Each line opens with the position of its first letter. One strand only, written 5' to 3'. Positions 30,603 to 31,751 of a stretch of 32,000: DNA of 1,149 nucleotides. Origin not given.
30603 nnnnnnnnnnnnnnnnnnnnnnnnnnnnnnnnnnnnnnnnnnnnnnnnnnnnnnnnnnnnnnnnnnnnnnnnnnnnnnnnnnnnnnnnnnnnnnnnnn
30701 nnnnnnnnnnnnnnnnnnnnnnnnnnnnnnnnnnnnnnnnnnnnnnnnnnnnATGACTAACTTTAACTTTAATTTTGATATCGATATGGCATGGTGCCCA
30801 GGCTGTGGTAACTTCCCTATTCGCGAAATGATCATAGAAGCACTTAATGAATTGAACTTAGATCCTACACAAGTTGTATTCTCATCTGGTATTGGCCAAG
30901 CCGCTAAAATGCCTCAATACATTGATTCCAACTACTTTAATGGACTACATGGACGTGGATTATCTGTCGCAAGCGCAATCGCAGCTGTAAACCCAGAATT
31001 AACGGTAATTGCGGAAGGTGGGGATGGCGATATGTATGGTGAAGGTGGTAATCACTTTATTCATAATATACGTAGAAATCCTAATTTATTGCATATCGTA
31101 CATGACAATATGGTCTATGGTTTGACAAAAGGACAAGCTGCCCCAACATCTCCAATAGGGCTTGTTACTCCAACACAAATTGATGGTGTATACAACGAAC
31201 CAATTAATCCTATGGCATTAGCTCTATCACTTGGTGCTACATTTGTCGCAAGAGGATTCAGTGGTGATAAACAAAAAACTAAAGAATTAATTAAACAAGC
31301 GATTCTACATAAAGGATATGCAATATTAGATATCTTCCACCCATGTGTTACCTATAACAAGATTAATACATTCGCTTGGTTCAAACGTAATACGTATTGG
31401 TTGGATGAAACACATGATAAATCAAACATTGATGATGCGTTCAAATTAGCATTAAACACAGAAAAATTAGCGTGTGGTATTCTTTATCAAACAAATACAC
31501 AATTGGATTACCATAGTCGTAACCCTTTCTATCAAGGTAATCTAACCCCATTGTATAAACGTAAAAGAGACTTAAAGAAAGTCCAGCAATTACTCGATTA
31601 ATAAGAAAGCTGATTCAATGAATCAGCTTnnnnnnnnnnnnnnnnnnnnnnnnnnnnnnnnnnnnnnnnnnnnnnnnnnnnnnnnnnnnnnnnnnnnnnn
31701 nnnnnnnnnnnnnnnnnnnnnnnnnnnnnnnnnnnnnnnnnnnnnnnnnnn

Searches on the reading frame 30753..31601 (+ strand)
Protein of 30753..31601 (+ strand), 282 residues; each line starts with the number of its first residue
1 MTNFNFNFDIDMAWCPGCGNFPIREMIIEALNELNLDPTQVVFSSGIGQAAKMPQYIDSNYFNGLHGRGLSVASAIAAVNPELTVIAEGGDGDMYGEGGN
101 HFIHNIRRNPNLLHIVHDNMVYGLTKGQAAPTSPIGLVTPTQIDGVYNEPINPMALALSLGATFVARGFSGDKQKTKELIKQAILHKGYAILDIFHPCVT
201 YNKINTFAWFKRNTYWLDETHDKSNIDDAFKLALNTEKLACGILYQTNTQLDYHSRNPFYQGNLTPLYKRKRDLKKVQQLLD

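Call 31: search_protein_families(library=pfam, proteins=[window:30753-31601:+], max_evalue=0.001)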
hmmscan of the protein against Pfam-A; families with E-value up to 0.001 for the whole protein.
window:30753-31601:+ (282 aa): 2 families
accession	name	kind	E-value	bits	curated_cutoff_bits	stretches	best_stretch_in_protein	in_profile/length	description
PF02775.26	TPP_enzyme_C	-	5.6e-26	91.6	21.9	1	50-194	15-151/151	Thiamine pyrophosphate enzyme, C-terminal TPP binding domain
PF12367.13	PFO_beta_C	-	1.6e-20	73.3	24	1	198-260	1-64/66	Pyruvate ferredoxin oxidoreductase beta subunit C terminal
